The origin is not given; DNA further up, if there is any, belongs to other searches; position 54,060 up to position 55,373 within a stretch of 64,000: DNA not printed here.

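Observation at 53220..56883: Tightly overlapped operon coupling a DivIVA-domain protein, an XRE/TPR regulator and two GT10 fucosyltransferase paralogs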

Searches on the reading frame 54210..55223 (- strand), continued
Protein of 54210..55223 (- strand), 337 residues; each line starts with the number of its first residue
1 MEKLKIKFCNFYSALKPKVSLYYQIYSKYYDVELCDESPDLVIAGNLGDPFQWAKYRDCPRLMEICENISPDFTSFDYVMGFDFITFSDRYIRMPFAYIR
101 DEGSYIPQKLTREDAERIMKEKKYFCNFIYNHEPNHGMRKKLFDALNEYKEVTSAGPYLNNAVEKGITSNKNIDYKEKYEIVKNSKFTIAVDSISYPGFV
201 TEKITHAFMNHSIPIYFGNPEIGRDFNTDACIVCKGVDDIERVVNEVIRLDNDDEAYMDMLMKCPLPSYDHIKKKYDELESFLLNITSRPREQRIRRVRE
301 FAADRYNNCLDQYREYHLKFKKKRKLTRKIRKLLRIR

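Call 33: search_solved_structures(query=A1, max_evalue=0.01, show_alignments=2)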
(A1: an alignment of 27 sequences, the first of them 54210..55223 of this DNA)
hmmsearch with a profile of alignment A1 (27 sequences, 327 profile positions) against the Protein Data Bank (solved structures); distinct sequences matched with E-value up to 0.01: 5.
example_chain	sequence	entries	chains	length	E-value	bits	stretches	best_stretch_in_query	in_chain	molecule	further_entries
2nzw_A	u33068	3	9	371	6.2e-46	160.2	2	121-274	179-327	Alpha1,3-fucosyltransferase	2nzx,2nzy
5zoi_A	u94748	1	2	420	1.6e-44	155.5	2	121-274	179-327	Alpha-(1,3)-fucosyltransferase FucT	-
9s6a_A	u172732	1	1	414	2.2e-10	43.3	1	167-256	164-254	Glycoprotein 3-alpha-L-fucosyltransferase A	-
7yro_A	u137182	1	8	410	4e-07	32.6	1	138-253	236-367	Fucosyltransferase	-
8d0o_A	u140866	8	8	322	0.00014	24.2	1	119-254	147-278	4-galactosyl-N-acetylglucosaminide 3-alpha-L-fucosyltransferase 9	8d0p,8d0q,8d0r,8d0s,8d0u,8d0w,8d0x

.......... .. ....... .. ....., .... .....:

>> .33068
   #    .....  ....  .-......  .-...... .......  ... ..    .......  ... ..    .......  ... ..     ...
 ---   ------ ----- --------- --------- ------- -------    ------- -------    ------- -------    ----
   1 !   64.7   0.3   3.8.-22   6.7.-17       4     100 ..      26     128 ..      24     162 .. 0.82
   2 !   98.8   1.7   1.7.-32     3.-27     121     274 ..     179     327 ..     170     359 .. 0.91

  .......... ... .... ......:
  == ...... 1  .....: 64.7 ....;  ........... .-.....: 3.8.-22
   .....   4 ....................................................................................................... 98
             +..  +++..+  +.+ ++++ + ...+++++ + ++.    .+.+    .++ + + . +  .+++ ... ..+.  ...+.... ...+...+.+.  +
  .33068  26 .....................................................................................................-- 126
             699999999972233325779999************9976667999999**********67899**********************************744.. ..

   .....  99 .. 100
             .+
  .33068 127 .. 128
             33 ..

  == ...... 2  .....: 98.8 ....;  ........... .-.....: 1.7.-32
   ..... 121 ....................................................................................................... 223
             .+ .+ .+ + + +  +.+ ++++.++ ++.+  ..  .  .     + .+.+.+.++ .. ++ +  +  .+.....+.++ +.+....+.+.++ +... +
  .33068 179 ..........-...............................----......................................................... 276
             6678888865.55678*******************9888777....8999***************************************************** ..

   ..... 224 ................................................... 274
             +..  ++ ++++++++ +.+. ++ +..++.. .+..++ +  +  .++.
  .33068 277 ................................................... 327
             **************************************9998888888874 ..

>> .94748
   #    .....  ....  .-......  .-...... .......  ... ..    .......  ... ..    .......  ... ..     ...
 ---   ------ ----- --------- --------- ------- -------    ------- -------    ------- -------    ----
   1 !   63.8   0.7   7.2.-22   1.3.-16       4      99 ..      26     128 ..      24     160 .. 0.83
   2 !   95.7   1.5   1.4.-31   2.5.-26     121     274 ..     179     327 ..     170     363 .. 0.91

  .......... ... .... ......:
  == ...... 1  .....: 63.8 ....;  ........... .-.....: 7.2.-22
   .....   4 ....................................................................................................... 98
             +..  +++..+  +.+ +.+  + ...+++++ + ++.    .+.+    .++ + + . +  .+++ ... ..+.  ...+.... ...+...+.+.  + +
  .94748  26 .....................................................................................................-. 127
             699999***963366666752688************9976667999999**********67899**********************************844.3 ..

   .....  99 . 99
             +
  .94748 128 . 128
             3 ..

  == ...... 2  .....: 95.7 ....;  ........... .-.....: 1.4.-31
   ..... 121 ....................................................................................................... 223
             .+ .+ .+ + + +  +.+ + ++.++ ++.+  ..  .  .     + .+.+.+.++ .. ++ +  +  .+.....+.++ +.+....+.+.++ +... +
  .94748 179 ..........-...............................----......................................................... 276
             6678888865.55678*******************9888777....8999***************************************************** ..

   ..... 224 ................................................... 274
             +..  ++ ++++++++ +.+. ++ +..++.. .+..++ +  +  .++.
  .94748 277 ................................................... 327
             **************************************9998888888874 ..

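Call 54: search_protein_families(library=ncbifam, proteins=[L022:615-1661:+, L022:1673-2842:+, L022:2843-4003:+, L022:4011-5231:+, L019:12228-13310:-, L009:12008-13258:+, L009:8863-9801:+, L019:11013-11882:+, L019:9014-9979:+], max_evalue=0.00001)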
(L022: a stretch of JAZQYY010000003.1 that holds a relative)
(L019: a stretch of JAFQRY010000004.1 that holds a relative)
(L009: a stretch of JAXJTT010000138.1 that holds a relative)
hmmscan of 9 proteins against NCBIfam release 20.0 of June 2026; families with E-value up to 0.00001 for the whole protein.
L022:615-1661:+ (348 aa): 13 families
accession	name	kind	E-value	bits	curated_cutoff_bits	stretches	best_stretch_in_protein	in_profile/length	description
TIGR04130.1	FnlA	equivalog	2.5e-148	493.4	730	1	3-340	1-332/337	UDP-N-acetylglucosamine 4,6-dehydratase/5-epimerase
TIGR03589.1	PseB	equivalog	8.7e-93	310.8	407.75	1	4-331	2-322/324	UDP-N-acetylglucosamine 4,6-dehydratase (inverting)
TIGR04180.1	EDH_00030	hypoth_equivalog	3.2e-17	62.5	475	1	10-134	2-123/297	NAD-dependent 4,6-dehydratase LegB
TIGR02622.1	CDP_4_6_dhtase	equivalog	1.7e-13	50.5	278.45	1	4-135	2-132/352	CDP-glucose 4,6-dehydratase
TIGR03466.1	HpnA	hypoth_equivalog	2.7e-13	49.5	367.65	1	8-133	2-114/327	hopanoid-associated sugar epimerase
NF011728.1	PRK15181.1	equivalog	1.9e-11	43.6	760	1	5-138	14-146/348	Vi polysaccharide biosynthesis UDP-N-acetylglucosaminuronic acid C-4 epimerase TviC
NF041293.1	G6PDh_Azf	equivalog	4.2e-11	42.7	400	1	6-135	2-118/252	NAD-dependent glucose-6-phosphate dehydrogenase Azf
TIGR01179.1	galE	equivalog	2.8e-09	36.3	262.3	1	9-133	2-122/332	UDP-glucose 4-epimerase GalE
NF052578.1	StrlDmthSdmBMthl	equivalog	8.1e-09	35.7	600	1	8-142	2-122/328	sterol demethylase protein SdmB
NF042423.1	oxyalk_red_Shew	equivalog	4.9e-08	32.4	580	1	7-134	9-120/331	2-alkyl-3-oxoalkanoate reductase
NF042422.1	oxyalk_red_OleD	equivalog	1.3e-07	31.3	580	1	9-134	3-112/329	2-alkyl-3-oxoalkanoate reductase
TIGR01181.1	dTDP_gluc_dehyt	equivalog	1.7e-07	30.6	365.1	1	9-135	2-128/321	dTDP-glucose 4,6-dehydratase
NF005539.0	PRK07201.1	equivalog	6.9e-06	25.1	549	1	9-121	3-114/657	SDR family oxidoreductase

L022:1673-2842:+ (389 aa): 2 families
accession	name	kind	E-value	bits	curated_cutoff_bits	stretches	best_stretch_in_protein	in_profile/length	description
TIGR00236.1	wecB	equivalog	2.7e-63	214.3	210.15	1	13-376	1-364/366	non-hydrolyzing UDP-N-acetylglucosamine 2-epimerase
TIGR03568.1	NeuC_NnaA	equivalog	1.1e-15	57.4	235.9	1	14-288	2-286/365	UDP-N-acetylglucosamine 2-epimerase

L022:2843-4003:+ (386 aa): 2 families
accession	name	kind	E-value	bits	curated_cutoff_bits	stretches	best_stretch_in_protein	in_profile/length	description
NF047837.1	UDPAcbARedWbcJ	equivalog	7.9e-110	367.2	500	1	1-383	1-365/372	UDP-2-acetamido-2,6-beta-L-arabino-hexul-4-ose reductase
NF043036.1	ErythonDh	equivalog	6e-07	29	325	0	1-165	1-194/321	D-erythronate dehydrogenase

L022:4011-5231:+ (406 aa): 0 families

L019:12228-13310:- (360 aa): 22 families
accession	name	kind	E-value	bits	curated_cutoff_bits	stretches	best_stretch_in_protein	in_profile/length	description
TIGR01181.1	dTDP_gluc_dehyt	equivalog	3.7e-46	157.7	365.1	1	17-357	2-313/321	dTDP-glucose 4,6-dehydratase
TIGR01179.1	galE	equivalog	1.2e-37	129.5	262.3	1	17-356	2-326/332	UDP-glucose 4-epimerase GalE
TIGR04180.1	EDH_00030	hypoth_equivalog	3.8e-36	124.7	475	1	17-257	1-228/297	NAD-dependent 4,6-dehydratase LegB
NF011728.1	PRK15181.1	equivalog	6.2e-34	117.5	760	1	9-356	10-338/348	Vi polysaccharide biosynthesis UDP-N-acetylglucosaminuronic acid C-4 epimerase TviC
TIGR02197.1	heptose_epim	equivalog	8e-30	104.1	274.6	1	17-357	1-315/316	ADP-glyceromanno-heptose 6-epimerase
NF007490.0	PRK10084.1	subfamily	4.8e-28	98.2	649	1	17-356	3-335/361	dTDP-glucose 4,6-dehydratase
NF007956.0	PRK10675.1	subfamily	2.5e-25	89.3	394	1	16-347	2-321/338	UDP-glucose 4-epimerase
NF007582.0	PRK10217.1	equivalog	1.3e-24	87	698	1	15-355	2-331/355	dTDP-glucose 4,6-dehydratase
NF042422.1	oxyalk_red_OleD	equivalog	1.4e-17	64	580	1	17-250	3-211/329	2-alkyl-3-oxoalkanoate reductase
NF043036.1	ErythonDh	equivalog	1.5e-17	63.8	325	1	17-219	3-194/321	D-erythronate dehydrogenase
TIGR02622.1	CDP_4_6_dhtase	equivalog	1.6e-17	63.6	278.45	1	13-192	3-172/352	CDP-glucose 4,6-dehydratase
NF042423.1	oxyalk_red_Shew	equivalog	2.8e-15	56.2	580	1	11-208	5-178/331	2-alkyl-3-oxoalkanoate reductase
NF008872.0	PRK11908.1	equivalog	1e-13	51.1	294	1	15-357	2-337/349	bifunctional UDP-4-keto-pentose/UDP-xylose synthase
TIGR01214.1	rmlD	equivalog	1.1e-12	47.7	224.05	1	16-210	1-156/285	dTDP-4-dehydrorhamnose reductase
TIGR01472.1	gmd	equivalog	4.4e-12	45.9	415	1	16-201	2-183/342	GDP-mannose 4,6-dehydratase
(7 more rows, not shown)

L009:12008-13258:+ (416 aa): 8 families
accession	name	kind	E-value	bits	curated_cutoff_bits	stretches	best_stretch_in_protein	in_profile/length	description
NF011631.0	PRK15057.1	equivalog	1.6e-173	577.3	757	1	7-416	1-388/388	UDP-glucose 6-dehydrogenase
TIGR03026.1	NDP-sugDHase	subfamily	5.1e-94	315.3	189.8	1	7-406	1-397/413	nucleotide sugar dehydrogenase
NF041297.1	UDPGDh_AglM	equivalog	1.2e-44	152.9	670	1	7-367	1-360/429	UDP-glucose 6-dehydrogenase AglM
NF047673.2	TeichurnBiosyTuaD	equivalog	4.1e-41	141.5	700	1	8-379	3-367/439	UDP-glucose 6-dehydrogenase TuaD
NF040825.1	UDPMaNacDH_Arch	equivalog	3.5e-27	95.3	750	1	7-372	1-356/418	UDP-N-acetyl-D-mannosamine dehydrogenase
NF008286.0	PRK11064.1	equivalog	2.5e-22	79.1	459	1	4-369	1-367/420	UDP-N-acetyl-D-mannosamine dehydrogenase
NF011729.0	PRK15182.1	equivalog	2.1e-09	36.6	592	1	4-367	4-358/425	Vi polysaccharide biosynthesis UDP-N-acetylglucosamine C-6 dehydrogenase TviB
NF006143.0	PRK08293.1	equivalog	3.9e-06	26.4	312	1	5-114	3-120/291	3-hydroxyacyl-CoA dehydrogenase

L009:8863-9801:+ (312 aa): 0 families

L019:11013-11882:+ (289 aa): 0 families

L019:9014-9979:+ (321 aa): 4 families
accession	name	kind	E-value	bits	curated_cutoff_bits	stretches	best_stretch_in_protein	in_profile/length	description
NF006897.1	PRK09379.1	equivalog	2.3e-34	119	441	1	67-278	47-260/298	polyisoprenyl-teichoic acid--peptidoglycan teichoic acid transferase TagU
TIGR00350.1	lytR_cpsA_psr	domain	6.5e-27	94.7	62.3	1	97-238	2-151/152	LCP family glycopolymer transferase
NF047591.1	ligase_LytR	equivalog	1.2e-22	80.7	450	1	70-260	48-255/336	glycopolymer--peptidoglycan transferase LytR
NF051849.1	LCP_trans_Cps2A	equivalog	1.2e-18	67.6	650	1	80-293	222-442/477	LCP family glycopolymer transferase CpsA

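Call 63: search_protein_families(library=padloc, proteins=[window:54210-55223:-], max_evalue=0.001)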
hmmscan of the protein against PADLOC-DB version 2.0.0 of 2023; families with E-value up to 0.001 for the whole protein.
window:54210-55223:- (337 aa): 0 families

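Call 73: predict_structure(alignment_id=A1)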
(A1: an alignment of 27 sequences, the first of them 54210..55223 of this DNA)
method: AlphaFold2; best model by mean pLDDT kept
length: 337 residues; sequences in the alignment: 27
mean_pLDDT: 88.1   pTM: 0.82
mean pLDDT of the five models: 88.1, 87.8, 85.9, 85.0, 77.6
residues with pLDDT >= 90: 186; 70-90: 124; 50-70: 26; < 50: 1
segments of 3 or more residues with pLDDT < 50: none
pLDDT, mean of each block of 10 residues (from residue 1): 92 80 94 95 82 84 74 77 86 86 76 98 93 84 97 90 88 85 97 90 92 97 96 97 99 98 95 93 94 77 67 79 82 75
secondary structure, 60 per line:
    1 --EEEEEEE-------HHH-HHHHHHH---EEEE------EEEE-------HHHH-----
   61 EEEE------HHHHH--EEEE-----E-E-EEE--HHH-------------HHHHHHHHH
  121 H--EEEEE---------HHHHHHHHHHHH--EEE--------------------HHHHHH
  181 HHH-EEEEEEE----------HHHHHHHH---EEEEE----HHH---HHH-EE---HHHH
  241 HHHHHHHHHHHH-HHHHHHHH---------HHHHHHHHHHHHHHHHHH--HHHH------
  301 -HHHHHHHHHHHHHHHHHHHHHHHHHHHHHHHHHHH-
elements in order: E3-9 H21-27 E31-34 E41-44 H52-55 E61-64 H71-75 E78-81 E91-93 H112-121 E124-128 H138-149 E152-154 H175-183 E185-191 H202-209 E213-217 H237-252 H254-261 H271-288 H291-294 H302-336

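Call 75: fold_search(model_id=the predicted structure, library=pdb)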
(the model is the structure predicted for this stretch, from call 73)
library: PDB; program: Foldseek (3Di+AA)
matches with E <= 10: 679; with E <= 0.001: 81
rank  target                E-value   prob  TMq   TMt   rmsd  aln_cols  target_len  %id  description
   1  2nzx_C                2.8e-21  1.00  0.65  0.63   5.1       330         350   28  Crystal Structure of alpha1,3-Fucosyltransferase with GDP (released 2007-01-23)
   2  2nzw_C                6.3e-21  1.00  0.65  0.63   6.1       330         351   28  Crystal Structure of alpha1,3-Fucosyltransferase (released 2007-01-23)
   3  2nzx_A                8.7e-20  1.00  0.64  0.63   5.3       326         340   28  Crystal Structure of alpha1,3-Fucosyltransferase with GDP (released 2007-01-23)
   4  2nzw_A                1.3e-19  1.00  0.66  0.64   5.2       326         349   28  Crystal Structure of alpha1,3-Fucosyltransferase (released 2007-01-23)
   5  2nzy_A                1.4e-19  1.00  0.64  0.63   5.4       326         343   28  Crystal Structure of alpha1,3-Fucosyltransferase with GDP-fucose (released 2007-01-23)
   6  2nzw_B                1.5e-19  1.00  0.64  0.64   5.1       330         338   27  Crystal Structure of alpha1,3-Fucosyltransferase (released 2007-01-23)
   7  5zoi_A                5.0e-17  1.00  0.64  0.63   5.0       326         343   25  Crystal Structure of alpha1,3-Fucosyltransferase (released 2019-06-26)
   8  8d0o_A                1.4e-08  1.00  0.53  0.60   7.4       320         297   12  Human alpha1,3-fucosyltransferase FUT9, heavy atom derivative (released 2023-05-24)
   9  8d0w_A                2.3e-08  1.00  0.52  0.58   7.7       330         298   12  Human FUT9 bound to H-Type 2 (released 2023-05-24)
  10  7yro_E                7.4e-08  1.00  0.58  0.58   5.7       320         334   16  Crystal structure of mango fucosyltransferase 13 (released 2023-08-16)
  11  7yro_D                8.4e-08  1.00  0.58  0.59   5.5       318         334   17  Crystal structure of mango fucosyltransferase 13 (released 2023-08-16)
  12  9s6a_A                8.4e-08  1.00  0.51  0.43   6.8       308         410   16  Crystal structure of Arabidopsis thaliana FUT11 complexed to GDP and G0 (released 2026-01-28)
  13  7yro_G                1.1e-07  1.00  0.54  0.54   8.3       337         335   15  Crystal structure of mango fucosyltransferase 13 (released 2023-08-16)
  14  7yro_B                1.3e-07  1.00  0.53  0.54   6.5       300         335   17  Crystal structure of mango fucosyltransferase 13 (released 2023-08-16)
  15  7yro_A                1.8e-07  1.00  0.54  0.54   6.3       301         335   16  Crystal structure of mango fucosyltransferase 13 (released 2023-08-16)
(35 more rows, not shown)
